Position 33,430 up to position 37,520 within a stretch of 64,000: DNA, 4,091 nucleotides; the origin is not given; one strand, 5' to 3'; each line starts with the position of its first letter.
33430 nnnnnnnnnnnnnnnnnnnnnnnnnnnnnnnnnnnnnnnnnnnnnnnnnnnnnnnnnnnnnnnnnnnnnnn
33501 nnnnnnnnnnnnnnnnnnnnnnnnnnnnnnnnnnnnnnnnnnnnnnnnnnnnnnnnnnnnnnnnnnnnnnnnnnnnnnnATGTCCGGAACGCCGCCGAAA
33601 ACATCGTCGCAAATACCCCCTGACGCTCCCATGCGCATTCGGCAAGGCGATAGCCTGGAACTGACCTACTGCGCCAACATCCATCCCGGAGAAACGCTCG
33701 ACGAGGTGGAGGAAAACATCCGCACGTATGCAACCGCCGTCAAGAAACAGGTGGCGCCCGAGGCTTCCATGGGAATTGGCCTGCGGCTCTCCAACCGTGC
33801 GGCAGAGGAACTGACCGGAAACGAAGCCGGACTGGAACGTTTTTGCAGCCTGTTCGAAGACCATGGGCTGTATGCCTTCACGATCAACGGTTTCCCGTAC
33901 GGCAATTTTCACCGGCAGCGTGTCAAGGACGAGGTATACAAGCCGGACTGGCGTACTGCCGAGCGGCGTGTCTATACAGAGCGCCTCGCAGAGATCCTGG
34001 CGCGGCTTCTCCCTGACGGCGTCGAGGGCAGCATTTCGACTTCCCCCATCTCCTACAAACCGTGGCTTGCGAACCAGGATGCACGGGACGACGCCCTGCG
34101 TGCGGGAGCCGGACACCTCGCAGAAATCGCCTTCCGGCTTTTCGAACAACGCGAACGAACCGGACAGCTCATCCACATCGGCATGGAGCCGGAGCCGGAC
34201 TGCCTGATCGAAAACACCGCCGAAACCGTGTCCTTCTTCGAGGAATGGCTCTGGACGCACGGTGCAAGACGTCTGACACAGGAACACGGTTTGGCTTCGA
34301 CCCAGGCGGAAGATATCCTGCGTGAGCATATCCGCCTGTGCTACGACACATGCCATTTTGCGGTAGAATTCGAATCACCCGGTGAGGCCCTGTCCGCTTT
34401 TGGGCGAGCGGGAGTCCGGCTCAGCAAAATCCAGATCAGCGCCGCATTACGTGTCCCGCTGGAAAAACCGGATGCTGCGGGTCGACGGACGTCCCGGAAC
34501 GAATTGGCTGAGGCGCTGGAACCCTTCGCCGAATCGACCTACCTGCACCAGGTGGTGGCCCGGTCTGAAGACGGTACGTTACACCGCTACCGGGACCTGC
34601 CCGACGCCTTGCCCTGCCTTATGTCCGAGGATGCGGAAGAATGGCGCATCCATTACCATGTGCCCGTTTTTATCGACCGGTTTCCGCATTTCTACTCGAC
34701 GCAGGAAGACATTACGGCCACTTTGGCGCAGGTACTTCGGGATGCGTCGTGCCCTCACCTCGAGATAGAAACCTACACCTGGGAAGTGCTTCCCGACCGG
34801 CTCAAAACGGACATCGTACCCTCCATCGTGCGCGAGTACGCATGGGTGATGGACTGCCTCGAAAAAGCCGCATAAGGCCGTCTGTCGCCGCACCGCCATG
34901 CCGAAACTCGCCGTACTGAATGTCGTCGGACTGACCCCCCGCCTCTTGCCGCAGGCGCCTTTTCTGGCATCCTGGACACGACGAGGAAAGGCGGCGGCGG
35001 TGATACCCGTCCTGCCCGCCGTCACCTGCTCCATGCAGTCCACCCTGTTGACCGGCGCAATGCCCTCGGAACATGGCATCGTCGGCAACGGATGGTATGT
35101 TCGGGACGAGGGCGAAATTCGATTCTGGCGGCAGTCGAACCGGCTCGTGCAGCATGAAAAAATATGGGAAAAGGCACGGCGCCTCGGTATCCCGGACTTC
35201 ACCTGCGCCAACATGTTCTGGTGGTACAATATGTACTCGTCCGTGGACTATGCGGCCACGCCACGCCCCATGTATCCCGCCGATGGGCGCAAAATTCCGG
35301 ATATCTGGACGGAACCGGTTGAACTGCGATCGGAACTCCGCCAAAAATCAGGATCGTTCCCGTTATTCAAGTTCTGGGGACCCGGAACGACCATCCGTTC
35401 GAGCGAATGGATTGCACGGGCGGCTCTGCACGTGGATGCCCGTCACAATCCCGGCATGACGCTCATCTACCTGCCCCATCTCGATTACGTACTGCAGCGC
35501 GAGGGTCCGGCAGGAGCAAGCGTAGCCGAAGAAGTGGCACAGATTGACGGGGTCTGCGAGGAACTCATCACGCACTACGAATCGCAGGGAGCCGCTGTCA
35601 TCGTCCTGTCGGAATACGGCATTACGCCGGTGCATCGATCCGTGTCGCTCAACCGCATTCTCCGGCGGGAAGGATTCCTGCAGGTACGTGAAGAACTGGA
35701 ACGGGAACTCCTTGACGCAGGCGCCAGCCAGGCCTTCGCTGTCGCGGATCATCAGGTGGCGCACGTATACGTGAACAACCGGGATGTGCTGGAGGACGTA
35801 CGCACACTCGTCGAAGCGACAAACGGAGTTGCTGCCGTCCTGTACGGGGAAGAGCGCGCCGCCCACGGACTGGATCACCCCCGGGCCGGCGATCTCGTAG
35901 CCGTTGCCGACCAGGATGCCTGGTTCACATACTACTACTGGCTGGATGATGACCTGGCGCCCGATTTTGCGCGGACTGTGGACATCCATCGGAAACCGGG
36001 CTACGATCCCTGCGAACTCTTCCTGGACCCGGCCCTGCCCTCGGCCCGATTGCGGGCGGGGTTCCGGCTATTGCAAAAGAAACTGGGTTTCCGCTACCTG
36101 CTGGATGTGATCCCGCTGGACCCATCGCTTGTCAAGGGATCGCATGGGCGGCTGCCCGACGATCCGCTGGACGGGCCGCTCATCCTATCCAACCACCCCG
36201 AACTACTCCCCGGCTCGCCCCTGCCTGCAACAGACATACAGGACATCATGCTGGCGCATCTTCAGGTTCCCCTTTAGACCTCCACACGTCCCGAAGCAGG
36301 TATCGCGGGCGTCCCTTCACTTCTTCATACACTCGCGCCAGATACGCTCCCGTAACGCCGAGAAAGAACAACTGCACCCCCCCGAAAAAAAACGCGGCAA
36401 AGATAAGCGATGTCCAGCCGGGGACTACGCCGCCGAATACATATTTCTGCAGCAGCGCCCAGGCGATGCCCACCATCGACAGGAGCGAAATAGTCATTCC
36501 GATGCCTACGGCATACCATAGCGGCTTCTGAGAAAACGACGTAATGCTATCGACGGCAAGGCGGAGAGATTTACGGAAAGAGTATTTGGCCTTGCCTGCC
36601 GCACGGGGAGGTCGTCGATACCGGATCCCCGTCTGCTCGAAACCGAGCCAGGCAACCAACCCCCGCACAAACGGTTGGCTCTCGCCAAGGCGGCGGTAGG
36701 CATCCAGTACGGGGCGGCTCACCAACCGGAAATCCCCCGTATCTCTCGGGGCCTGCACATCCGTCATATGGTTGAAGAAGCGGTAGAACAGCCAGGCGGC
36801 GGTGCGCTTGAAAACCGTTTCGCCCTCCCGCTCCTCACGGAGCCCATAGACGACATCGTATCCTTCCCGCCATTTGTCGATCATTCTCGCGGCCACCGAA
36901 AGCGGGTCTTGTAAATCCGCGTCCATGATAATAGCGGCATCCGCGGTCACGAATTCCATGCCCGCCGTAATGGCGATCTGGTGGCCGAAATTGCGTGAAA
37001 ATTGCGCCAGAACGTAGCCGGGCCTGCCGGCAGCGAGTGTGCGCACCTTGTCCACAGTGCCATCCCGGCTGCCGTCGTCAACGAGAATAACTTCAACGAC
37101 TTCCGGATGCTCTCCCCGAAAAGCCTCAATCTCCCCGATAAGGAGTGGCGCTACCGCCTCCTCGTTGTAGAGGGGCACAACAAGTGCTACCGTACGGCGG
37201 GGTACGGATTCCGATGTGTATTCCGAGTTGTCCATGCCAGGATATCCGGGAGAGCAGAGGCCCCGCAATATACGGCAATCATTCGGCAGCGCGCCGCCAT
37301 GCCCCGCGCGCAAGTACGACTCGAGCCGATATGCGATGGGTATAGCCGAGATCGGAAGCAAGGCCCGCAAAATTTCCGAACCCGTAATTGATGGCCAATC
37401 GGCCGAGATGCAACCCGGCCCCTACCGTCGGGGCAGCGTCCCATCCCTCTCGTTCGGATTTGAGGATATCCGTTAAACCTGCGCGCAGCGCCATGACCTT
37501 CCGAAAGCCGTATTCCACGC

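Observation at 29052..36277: ebo-type cluster (eboA-B-D-E-F) lacking the prenyltransferase eboC, with a Fic gene in its place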

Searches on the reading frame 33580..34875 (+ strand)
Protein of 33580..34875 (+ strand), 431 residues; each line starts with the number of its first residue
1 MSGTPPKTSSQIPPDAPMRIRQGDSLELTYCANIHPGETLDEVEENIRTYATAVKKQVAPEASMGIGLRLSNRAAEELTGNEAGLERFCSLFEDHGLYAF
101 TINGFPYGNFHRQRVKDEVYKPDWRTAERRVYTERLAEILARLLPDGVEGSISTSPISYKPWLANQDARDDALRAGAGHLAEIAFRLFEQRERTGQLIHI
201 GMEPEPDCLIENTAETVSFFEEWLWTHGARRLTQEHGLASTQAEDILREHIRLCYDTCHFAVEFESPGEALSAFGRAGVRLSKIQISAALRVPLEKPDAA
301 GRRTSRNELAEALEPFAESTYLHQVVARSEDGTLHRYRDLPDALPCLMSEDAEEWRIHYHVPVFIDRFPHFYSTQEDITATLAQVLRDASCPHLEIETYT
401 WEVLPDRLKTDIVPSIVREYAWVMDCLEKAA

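Call 3: search_protein_families(library=ncbifam, proteins=[window:33580-34875:+], max_evalue=0.001)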
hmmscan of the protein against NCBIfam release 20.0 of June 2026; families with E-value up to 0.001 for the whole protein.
window:33580-34875:+ (431 aa): 1 family
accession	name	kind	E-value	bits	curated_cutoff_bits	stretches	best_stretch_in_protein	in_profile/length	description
NF035939.1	TIM_EboE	equivalog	1.8e-143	477.9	250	1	28-423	1-378/379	metabolite traffic protein EboE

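Call 4: search_protein_families(library=pfam, proteins=[window:33580-34875:+], max_evalue=0.001)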
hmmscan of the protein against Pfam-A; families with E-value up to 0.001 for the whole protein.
window:33580-34875:+ (431 aa): 0 families

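Call 11: find_homologous_proteins(query=window:33631-34875:+, max_evalue=1e-20)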
Query window:33631-34875:+ (414 aa): 7889 proteins with E <= 1e-20 among 8000 candidates; the best 120 are listed.
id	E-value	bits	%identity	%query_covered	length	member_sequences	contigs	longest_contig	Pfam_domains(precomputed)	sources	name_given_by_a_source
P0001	6.7e-272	919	97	100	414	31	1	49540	-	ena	-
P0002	1.0e-258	876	92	100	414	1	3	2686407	-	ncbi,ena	-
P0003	9.7e-256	866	90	100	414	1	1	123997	-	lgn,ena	-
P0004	7.0e-253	857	90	100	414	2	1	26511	-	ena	-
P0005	5.2e-250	847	88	100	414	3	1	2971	-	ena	-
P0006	1.0e-249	846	88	100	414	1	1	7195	-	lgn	-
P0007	3.3e-249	845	89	100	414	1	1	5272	-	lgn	-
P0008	2.1e-248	842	88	100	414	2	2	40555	-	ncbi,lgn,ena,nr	ncbi:MAG: xylose isomerase [Bacteroidetes bacterium SB0662_bin_6]|nr:xylose isomerase [Bacteroidetes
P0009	3.9e-248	841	89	100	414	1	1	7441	-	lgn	-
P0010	2.3e-247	838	88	100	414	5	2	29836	-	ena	-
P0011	2.2e-242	822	86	100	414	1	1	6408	-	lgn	-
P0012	1.5e-214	730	77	100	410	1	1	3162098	-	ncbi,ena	-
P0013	1.3e-207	708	76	100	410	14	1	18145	-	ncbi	-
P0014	2.0e-207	707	75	100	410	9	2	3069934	-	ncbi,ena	-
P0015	4.7e-206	702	75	100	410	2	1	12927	-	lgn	-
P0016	3.3e-176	604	66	100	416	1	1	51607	-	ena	-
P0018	2.0e-175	602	66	99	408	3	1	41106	-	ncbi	ncbi:MAG: metabolite traffic protein EboE [Rhodothermales bacterium]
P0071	1.9e-137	476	53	99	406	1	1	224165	-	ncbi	ncbi:MAG: metabolite traffic protein EboE [Rhodothermales bacterium]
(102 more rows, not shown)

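Call 12: find_encoding_contigs(protein=P0002, flank=10000, max_places=3)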
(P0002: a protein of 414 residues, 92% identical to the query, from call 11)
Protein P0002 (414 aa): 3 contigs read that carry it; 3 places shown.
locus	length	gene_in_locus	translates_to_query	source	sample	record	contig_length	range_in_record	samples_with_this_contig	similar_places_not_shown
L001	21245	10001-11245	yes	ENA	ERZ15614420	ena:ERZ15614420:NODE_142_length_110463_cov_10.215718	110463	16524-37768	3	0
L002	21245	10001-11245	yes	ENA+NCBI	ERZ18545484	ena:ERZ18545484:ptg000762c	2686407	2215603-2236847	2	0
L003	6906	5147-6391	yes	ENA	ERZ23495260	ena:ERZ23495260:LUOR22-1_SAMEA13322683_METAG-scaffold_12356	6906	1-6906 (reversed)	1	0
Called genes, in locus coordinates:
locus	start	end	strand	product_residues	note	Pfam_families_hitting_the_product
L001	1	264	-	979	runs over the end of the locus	PF00933:Glyco_hydro_3, PF01915:Glyco_hydro_3_C, PF00144:Beta-lactamase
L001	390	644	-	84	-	-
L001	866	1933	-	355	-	PF14054:DUF4249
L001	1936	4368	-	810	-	PF13620:CarboxypepD_reg, PF13715:CarbopepD_reg_2, PF07715:Plug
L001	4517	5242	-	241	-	PF03544:TonB_C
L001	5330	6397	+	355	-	PF28008:EboA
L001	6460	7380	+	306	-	PF01026:TatD_DNase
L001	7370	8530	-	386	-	PF13776:DUF4172, PF02661:Fic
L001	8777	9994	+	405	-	PF01761:DHQ_synthase, PF24621:DHQS_C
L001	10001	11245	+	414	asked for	-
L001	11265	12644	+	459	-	PF01663:Phosphodiest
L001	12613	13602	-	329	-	PF00535:Glycos_transf_2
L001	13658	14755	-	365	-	-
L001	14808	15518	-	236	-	PF01895:PhoU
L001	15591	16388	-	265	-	PF00005:ABC_tran, PF02463:SMC_N (weak), PF13304:AAA_21 (weak)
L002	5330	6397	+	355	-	PF28008:EboA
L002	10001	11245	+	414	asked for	-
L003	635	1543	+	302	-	PF28008:EboA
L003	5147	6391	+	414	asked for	-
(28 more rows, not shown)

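Call 13: find_encoding_contigs(protein=P0012, flank=10000, max_places=3)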
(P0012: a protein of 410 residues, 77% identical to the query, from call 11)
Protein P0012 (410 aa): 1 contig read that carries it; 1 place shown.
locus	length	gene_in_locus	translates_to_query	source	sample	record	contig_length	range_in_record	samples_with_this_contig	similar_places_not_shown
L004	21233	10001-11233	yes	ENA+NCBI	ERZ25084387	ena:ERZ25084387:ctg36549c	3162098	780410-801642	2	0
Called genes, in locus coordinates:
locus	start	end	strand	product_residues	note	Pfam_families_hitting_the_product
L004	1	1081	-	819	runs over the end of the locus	PF13620:CarboxypepD_reg, PF13715:CarbopepD_reg_2, PF07715:Plug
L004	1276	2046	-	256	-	PF03544:TonB_C, PF13103:TonB_2 (weak)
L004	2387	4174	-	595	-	PF18962:Por_Secre_tail (faint), PF13860:FlgD_ig (weak)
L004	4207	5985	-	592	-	PF18962:Por_Secre_tail (weak), PF13860:FlgD_ig (faint)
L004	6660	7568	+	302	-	PF28008:EboA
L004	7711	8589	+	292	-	PF01026:TatD_DNase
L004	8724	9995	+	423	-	PF01761:DHQ_synthase, PF24621:DHQS_C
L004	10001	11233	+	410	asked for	-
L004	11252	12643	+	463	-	PF01663:Phosphodiest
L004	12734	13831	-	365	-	-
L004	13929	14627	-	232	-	PF01895:PhoU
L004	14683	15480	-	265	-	PF00005:ABC_tran, PF02463:SMC_N, PF13304:AAA_21 (weak)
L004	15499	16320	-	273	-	PF00528:BPD_transp_1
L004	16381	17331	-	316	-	PF00528:BPD_transp_1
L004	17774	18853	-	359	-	PF12849:PBP_like_2, PF12727:PBP_like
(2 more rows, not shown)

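Call 14: find_encoding_contigs(protein=P0016, flank=10000, max_places=2)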
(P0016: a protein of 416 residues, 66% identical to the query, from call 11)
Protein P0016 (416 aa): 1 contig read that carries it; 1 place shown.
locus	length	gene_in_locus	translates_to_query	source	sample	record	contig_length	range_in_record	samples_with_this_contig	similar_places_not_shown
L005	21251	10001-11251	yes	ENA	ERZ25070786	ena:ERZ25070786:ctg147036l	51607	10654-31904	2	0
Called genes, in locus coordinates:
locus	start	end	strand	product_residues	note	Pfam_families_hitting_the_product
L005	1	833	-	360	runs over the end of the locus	PF01261:AP_endonuc_2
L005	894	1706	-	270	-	-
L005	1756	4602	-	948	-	PF00930:DPPIV_N (faint), PF26549:Tricorn_N, PF26550:Tricorn_2nd, PF07676:PD40, PF26549:Tricorn_N, PF07676:PD40 (weak)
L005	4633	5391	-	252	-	PF03544:TonB_C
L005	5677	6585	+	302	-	PF28008:EboA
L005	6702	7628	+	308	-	PF01026:TatD_DNase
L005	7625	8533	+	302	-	PF01040:UbiA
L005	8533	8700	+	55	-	-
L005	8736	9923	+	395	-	PF01761:DHQ_synthase, PF24621:DHQS_C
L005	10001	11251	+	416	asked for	-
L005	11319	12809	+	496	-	PF01663:Phosphodiest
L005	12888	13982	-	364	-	PF00535:Glycos_transf_2, PF13641:Glyco_tranf_2_3 (faint)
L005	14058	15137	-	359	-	-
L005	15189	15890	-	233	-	PF01895:PhoU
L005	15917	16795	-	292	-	PF00005:ABC_tran, PF02463:SMC_N (weak), PF13304:AAA_21 (weak)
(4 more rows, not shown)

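Call 15: find_encoding_contigs(protein=P0018, flank=10000, max_places=2)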
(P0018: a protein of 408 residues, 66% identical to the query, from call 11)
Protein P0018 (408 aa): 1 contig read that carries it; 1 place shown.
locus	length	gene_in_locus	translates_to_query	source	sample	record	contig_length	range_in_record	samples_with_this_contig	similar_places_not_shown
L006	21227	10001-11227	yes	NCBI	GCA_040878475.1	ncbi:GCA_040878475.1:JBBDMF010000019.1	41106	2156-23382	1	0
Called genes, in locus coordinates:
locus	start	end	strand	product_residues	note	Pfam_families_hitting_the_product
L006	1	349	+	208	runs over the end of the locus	-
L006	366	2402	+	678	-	-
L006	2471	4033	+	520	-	PF17125:Methyltr_RsmF_N, PF22458:RsmF-B_ferredox (weak), PF01189:Methyltr_RsmB-F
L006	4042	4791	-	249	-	PF03544:TonB_C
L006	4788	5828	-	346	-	PF01008:IF-2B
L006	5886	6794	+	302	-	PF28008:EboA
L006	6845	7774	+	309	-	PF01026:TatD_DNase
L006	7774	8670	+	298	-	PF01040:UbiA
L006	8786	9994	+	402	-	PF01761:DHQ_synthase, PF24621:DHQS_C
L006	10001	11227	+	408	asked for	-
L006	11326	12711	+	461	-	PF01663:Phosphodiest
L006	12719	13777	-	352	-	-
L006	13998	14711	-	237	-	PF01895:PhoU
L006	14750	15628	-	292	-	PF00005:ABC_tran, PF02463:SMC_N (faint), PF13304:AAA_21 (faint)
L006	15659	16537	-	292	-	PF00528:BPD_transp_1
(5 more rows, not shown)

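Call 16: find_encoding_contigs(protein=P0071, flank=10000, max_places=2)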
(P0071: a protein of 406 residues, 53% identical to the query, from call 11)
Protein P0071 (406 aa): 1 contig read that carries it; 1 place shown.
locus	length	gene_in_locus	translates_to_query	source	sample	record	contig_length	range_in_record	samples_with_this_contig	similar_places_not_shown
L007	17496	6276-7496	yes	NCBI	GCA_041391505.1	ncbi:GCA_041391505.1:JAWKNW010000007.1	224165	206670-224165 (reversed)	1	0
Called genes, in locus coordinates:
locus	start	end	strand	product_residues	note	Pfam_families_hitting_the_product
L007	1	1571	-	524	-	?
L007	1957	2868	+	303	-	PF28008:EboA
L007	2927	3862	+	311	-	PF01026:TatD_DNase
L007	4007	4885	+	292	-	PF01040:UbiA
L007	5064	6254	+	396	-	PF01761:DHQ_synthase, PF24621:DHQS_C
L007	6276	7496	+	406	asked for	-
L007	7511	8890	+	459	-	PF01663:Phosphodiest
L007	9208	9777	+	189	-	PF07638:Sigma70_ECF, PF08281:Sigma70_r4_2, PF04545:Sigma70_r4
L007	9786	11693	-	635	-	PF01590:GAF, PF13185:GAF_2, PF13492:GAF_3, PF01590:GAF, PF13185:GAF_2, PF00512:HisKA, PF02518:HATPase_c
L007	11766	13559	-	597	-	PF00664:ABC_membrane, PF02463:SMC_N (weak), PF00005:ABC_tran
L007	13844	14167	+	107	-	-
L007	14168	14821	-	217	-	PF00293:NUDIX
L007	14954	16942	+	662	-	PF02368:Big_2 (faint), PF08309:LVIVD (faint)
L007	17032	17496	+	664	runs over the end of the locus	PF08309:LVIVD (faint)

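Call 22: find_related_loci(query=window:33631-34875:+, collection=genome_contigs, flank=10000)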
Query window:33631-34875:+ (414 aa) in genome_contigs; peptide patterns used: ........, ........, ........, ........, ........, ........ (x = any residue, [..] = any of these).
379 stretches matched a pattern; 285 encode a relative of the query (tblastn E <= 1e-3); the best 80 are kept; 80 distinct loci.
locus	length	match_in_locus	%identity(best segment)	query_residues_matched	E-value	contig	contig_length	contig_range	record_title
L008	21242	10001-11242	97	1-414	0e+0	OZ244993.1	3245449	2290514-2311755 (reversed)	MAG: Rhodothermales bacterium isolate ceceef6d-0efe-4d9a-b7e8-778d3fd0e989 genome assembly, chromosome: 1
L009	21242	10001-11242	92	1-414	0e+0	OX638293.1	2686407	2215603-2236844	MAG: Rhodothermales bacterium isolate 042ea3ce-0ccb-4c6a-82ee-eaa32ce74e6d genome assembly, chromosome: 1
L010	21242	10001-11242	90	1-414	0e+0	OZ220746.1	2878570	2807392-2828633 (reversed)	MAG: Rhodothermales bacterium isolate 9cc831bd-bc70-4893-94b0-cd5ea3f684b8 genome assembly, chromosome: 1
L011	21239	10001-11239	87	1-413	0e+0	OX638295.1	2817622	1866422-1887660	MAG: Rhodothermales bacterium isolate 379627e8-994f-481d-907a-dd5b185e1f88 genome assembly, chromosome: 1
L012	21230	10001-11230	77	1-414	0e+0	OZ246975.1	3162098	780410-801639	MAG: Rhodothermales bacterium isolate 8fe74e33-5909-4c33-ba6b-a037c2d2266a genome assembly, chromosome: 1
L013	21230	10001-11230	76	1-414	0e+0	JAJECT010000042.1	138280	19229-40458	MAG: Rhodothermales bacterium isolate jk18xAbins.31 k141_1197213, whole genome shotgun sequence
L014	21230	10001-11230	75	1-414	0e+0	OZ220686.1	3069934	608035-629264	MAG: Rhodothermales bacterium isolate 312d6c01-350c-491a-87ad-f3958f88b76c genome assembly, chromosome: 1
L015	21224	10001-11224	75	1-412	0e+0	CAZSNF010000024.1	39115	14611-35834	MAG TPA_asm: uncultured Rhodothermales bacterium isolate SRP109090_co2_31 genome assembly, contig: NODE_1231_length_3911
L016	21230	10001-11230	76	1-414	0e+0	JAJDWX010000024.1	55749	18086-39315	MAG: Rhodothermales bacterium isolate jk18x25bins.61 k141_441420, whole genome shotgun sequence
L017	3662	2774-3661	90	1-296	0e+0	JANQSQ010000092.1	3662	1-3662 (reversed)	MAG: Rhodothermales bacterium isolate IP30a_bin.15 k99_255493, whole genome shotgun sequence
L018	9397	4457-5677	64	1-414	9e-175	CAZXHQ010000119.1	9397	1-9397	MAG TPA_asm: uncultured Rhodothermales bacterium isolate SRP284430_co1_215 genome assembly, contig: NODE_5553_length_939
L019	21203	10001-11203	66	1-408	2e-173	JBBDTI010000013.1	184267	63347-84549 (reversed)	MAG: Rhodothermales bacterium isolate LejiaC_62_68 Lejia_C_128_length_184267_cov_41, whole genome shotgun sequence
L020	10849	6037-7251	59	1-413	3e-153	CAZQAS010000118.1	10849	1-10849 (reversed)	MAG TPA_asm: uncultured Rhodothermales bacterium isolate SRP284430_co1_164 genome assembly, contig: NODE_4397_length_108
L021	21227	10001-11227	54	1-414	7e-145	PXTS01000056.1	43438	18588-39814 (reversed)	MAG: Bacteroidetes bacterium QS_8_68_28 qs_8_scaffold_345, whole genome shotgun sequence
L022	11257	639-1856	51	1-412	1e-143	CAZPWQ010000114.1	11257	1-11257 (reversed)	MAG TPA_asm: uncultured Balneolaceae bacterium isolate SRP284430_co1_47 genome assembly, contig: NODE_4158_length_11257_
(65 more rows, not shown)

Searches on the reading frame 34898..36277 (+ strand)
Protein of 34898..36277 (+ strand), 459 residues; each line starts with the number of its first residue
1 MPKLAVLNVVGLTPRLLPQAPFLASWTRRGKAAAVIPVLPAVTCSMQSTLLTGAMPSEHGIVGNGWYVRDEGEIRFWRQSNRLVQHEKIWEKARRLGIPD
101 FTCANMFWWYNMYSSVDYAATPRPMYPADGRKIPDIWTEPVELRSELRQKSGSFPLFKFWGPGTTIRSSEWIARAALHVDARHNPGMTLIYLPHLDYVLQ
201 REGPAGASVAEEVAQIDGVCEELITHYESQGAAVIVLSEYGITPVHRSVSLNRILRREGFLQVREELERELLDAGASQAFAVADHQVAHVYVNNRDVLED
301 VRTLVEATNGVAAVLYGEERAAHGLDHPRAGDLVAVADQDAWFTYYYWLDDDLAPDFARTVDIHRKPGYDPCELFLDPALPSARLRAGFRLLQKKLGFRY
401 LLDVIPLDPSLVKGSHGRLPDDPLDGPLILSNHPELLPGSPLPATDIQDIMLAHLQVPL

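Call 3: search_protein_families(library=ncbifam, proteins=[window:34898-36277:+], max_evalue=0.001)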
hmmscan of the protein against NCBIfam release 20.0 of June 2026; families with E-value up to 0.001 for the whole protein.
window:34898-36277:+ (459 aa): 2 families
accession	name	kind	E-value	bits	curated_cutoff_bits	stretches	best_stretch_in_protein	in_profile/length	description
TIGR02335.1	hydr_PhnA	equivalog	6.3e-10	38.7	407.55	1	19-73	36-90/408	phosphonoacetate hydrolase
NF042991.1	alk_phos_PafA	equivalog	0.00022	19.8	650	1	36-72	80-116/554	alkaline phosphatase PafA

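Call 4: search_protein_families(library=pfam, proteins=[window:34898-36277:+], max_evalue=0.001)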
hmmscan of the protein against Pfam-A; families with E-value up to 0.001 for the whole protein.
window:34898-36277:+ (459 aa): 1 family
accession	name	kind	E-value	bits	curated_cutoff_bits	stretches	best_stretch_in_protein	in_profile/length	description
PF01663.27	Phosphodiest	-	2.4e-63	215.3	23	1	4-370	1-342/342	Type I phosphodiesterase / nucleotide pyrophosphatase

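Call 9: find_encoding_contigs(protein=window:34898-36277:+, flank=10000, max_places=10)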
Protein window:34898-36277:+ (459 aa): no gene with exactly this product is on record in the collection.

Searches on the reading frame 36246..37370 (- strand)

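Call 3: search_protein_families(library=ncbifam, proteins=[window:36246-37370:-], max_evalue=0.001)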
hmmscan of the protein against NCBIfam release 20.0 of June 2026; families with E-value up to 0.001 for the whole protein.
window:36246-37370:- (374 aa): 12 families
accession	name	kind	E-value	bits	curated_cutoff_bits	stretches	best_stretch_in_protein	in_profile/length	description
NF047588.1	GlcsyltransPgfSStrep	equivalog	9e-74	248.4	500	1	61-361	3-304/308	glycosyltransferase PgfS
NF007986.1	PRK10714.1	equivalog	1.8e-40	138.9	529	1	59-364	6-313/316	undecaprenyl-phosphate 4-deoxy-4-formamido-L-arabinose transferase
TIGR03937.1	PgaC_IcaA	equivalog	3.9e-09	36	422.3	1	57-153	43-136/407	poly-beta-1,6-N-acetyl-D-glucosamine synthase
NF058614.1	PPMAGASynPpgS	equivalog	1.1e-08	34.8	370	1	61-181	2-116/226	polyprenyl-phospho-N-acetylgalactosaminyl synthase PpgS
TIGR04283.1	glyco_like_mftF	equivalog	1.1e-06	28.5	182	1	62-165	2-95/221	TIGR04283 family arsenosugar biosynthesis glycosyltransferase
TIGR04182.1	glyco_TIGR04182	equivalog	1.1e-06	28.3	325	1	61-189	2-120/293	S-layer glycoprotein N-glycosyltransferase AglJ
NF010496.0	PRK13915.1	equivalog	1.2e-06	27.9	262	1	58-157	30-131/307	glucosyl-3-phosphoglycerate synthase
NF041875.1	EPS_EpsD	equivalog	1.6e-06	27.8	370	1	62-174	2-111/325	exopolysaccharide biosynthesis glycosyltransferase EpsD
NF041391.1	DPhHxTase_Halo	equivalog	5.6e-06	25.5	375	1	68-185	4-111/213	dolichyl-phosphate hexose transferase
NF045692.1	OglycostaseCruG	equivalog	6.7e-06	25.3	600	1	60-174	42-160/386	2'-O-glycosyltransferase CruG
NF007482.0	PRK10073.1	equivalog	5.9e-05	22.2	423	1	60-152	7-95/334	glycosyltransferase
TIGR03965.1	mycofact_glyco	equivalog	0.0004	19.4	280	1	54-152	70-164/467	mycofactocin biosynthesis glycosyltransferase MftF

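Call 4: search_protein_families(library=pfam, proteins=[window:36246-37370:-], max_evalue=0.001)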
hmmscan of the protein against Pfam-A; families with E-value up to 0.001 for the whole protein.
window:36246-37370:- (374 aa): 1 family
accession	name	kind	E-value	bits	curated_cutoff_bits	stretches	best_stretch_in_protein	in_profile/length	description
PF00535.33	Glycos_transf_2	-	7.9e-25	88.2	23.3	1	63-224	2-166/168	Glycosyl transferase family 2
